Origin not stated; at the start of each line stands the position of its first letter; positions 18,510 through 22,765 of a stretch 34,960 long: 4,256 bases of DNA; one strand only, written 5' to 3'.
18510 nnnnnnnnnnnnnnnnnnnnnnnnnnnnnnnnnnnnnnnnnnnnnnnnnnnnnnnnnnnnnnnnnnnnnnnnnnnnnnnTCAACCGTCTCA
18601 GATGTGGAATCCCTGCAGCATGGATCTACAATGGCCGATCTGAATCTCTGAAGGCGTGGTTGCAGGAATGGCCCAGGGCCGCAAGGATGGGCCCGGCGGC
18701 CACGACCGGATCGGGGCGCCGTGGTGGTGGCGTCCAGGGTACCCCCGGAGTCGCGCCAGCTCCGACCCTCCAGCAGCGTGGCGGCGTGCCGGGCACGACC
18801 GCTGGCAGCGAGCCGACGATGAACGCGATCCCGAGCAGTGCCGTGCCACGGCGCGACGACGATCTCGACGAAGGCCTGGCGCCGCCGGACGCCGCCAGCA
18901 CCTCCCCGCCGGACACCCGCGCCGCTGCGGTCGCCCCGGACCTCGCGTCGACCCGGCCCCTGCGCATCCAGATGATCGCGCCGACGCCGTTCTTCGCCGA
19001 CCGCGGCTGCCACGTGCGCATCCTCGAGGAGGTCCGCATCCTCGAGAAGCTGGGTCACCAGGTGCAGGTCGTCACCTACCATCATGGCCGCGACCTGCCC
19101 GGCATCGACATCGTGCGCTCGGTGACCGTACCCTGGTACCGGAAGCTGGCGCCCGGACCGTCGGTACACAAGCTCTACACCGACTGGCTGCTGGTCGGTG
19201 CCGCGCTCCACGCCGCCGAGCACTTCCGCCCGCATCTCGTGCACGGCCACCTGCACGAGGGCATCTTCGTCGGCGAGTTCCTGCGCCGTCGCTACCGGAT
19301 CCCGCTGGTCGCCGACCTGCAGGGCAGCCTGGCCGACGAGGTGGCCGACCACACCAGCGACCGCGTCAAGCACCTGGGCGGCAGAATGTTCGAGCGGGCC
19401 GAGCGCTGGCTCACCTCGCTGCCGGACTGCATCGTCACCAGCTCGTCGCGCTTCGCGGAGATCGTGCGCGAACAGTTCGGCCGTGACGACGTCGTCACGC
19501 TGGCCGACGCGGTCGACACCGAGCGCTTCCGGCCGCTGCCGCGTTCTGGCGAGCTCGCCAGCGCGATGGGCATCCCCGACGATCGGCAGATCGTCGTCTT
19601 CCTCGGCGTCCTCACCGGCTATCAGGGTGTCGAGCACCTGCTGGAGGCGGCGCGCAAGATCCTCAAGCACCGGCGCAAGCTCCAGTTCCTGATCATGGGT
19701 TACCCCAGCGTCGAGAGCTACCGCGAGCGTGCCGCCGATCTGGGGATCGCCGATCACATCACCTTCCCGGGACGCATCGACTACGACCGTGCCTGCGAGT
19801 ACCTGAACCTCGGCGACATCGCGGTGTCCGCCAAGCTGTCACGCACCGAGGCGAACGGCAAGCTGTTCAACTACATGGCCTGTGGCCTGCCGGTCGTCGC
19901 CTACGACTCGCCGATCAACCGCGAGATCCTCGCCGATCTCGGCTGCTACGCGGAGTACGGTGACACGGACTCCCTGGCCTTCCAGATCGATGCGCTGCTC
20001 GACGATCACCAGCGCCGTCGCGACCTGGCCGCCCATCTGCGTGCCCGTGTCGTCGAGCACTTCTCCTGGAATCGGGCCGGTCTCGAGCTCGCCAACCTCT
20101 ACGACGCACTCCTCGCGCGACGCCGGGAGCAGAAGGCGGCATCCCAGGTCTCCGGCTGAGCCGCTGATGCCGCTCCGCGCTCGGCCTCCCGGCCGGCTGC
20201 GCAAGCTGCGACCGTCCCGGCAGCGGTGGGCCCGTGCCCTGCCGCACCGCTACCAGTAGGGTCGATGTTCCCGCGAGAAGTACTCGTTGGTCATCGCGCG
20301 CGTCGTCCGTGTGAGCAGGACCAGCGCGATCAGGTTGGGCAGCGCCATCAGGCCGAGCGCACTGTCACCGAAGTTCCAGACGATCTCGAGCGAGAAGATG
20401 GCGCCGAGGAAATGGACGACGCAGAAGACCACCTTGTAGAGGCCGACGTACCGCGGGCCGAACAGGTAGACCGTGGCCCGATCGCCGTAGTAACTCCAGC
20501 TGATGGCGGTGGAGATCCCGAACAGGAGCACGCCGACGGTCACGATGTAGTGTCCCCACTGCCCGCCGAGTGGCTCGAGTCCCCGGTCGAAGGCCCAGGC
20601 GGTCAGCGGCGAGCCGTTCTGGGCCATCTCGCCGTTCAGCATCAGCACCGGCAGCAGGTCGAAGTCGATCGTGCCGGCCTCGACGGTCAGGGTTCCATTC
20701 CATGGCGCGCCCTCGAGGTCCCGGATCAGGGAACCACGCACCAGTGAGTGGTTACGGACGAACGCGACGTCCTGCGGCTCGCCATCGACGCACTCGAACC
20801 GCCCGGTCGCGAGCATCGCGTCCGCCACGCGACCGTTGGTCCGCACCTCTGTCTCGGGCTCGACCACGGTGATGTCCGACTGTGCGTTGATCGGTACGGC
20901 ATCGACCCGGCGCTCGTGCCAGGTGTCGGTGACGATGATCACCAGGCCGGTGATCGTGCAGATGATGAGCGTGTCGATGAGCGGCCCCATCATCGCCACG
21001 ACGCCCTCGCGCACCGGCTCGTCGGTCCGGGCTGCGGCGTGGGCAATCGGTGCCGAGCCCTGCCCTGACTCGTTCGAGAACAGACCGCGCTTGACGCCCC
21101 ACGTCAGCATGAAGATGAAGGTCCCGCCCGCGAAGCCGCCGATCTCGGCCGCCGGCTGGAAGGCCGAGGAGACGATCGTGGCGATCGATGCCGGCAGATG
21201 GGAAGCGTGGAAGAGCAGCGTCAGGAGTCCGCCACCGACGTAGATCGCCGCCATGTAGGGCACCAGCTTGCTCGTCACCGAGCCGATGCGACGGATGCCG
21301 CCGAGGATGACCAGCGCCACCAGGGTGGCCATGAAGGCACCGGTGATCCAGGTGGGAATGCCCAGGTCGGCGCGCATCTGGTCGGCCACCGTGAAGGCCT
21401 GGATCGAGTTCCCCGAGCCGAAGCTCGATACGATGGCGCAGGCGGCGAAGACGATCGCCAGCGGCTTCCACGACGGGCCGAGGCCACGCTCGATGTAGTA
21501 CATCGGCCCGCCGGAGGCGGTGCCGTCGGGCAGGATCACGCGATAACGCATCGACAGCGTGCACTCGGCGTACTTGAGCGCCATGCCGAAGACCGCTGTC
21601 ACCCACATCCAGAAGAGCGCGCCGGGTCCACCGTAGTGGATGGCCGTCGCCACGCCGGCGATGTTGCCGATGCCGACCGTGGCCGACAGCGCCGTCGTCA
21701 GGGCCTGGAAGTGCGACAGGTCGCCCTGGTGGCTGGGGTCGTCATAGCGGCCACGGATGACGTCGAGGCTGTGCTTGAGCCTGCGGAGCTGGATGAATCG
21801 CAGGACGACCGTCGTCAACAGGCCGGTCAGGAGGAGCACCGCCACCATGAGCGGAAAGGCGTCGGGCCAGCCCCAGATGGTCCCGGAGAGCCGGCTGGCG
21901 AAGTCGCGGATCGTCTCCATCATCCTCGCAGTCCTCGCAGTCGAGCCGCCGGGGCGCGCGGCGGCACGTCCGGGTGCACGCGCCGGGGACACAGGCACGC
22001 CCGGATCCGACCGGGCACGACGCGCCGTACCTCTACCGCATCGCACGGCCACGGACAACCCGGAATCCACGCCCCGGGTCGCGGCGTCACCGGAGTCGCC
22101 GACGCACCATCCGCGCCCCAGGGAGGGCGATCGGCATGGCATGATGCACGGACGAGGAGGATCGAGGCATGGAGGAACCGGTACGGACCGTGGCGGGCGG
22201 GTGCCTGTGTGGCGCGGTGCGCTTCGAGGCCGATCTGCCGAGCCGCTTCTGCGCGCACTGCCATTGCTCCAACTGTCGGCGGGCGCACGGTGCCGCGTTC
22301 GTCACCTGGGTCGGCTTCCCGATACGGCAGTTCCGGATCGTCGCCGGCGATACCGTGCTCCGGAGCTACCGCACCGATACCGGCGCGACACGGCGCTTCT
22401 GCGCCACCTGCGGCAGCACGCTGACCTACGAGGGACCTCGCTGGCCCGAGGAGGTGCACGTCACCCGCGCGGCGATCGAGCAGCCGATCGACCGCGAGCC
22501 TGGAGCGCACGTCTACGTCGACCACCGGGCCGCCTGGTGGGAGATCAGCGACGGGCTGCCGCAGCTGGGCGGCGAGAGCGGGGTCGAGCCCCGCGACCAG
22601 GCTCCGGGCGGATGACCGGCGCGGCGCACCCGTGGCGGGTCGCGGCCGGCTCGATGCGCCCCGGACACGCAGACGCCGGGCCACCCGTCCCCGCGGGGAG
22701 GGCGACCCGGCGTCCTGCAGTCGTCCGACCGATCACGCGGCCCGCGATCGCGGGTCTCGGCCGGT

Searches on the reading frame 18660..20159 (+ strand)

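Call 29: search_protein_families(library=pfam, proteins=[window:18660-20159:+], max_evalue=0.0001)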
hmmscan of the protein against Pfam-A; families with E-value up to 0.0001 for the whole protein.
window:18660-20159:+ (499 aa): 5 families
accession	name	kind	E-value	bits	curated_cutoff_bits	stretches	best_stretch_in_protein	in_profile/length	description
PF00534.26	Glycos_transf_1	-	4.7e-23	82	26.4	1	303-457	9-166/172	Glycosyl transferases group 1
PF13692.12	Glyco_trans_1_4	-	3.1e-21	76.6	27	1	310-449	2-142/142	Glycosyl transferases group 1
PF13579.12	Glyco_trans_4_4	-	8e-18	65.7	29.7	1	116-279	2-152/158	Glycosyl transferase 4-like domain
PF13439.12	Glyco_transf_4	-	3.1e-13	50.5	28.5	1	118-289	5-170/170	Glycosyltransferase Family 4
PF13524.12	Glyco_trans_1_2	-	5.9e-12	46.2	25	1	327-472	5-137/144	Glycosyl transferase-like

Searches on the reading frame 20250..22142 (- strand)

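Call 29: search_protein_families(library=pfam, proteins=[window:20250-22142:-], max_evalue=0.0001)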
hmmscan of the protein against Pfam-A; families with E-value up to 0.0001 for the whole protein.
window:20250-22142:- (630 aa): 1 family
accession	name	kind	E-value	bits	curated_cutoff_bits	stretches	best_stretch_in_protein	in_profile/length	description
PF01235.23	Na_Ala_symp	-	6.5e-131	437.7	24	1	137-625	8-383/392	Sodium:alanine symporter family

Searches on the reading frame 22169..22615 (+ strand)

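Call 29: search_protein_families(library=pfam, proteins=[window:22169-22615:+], max_evalue=0.0001)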
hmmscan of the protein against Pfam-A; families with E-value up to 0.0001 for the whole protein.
window:22169-22615:+ (148 aa): 1 family
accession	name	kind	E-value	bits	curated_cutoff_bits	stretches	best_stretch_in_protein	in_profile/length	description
PF04828.22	GFA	-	4.2e-24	85.3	24.3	1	8-118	2-114/115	Glutathione-dependent formaldehyde-activating enzyme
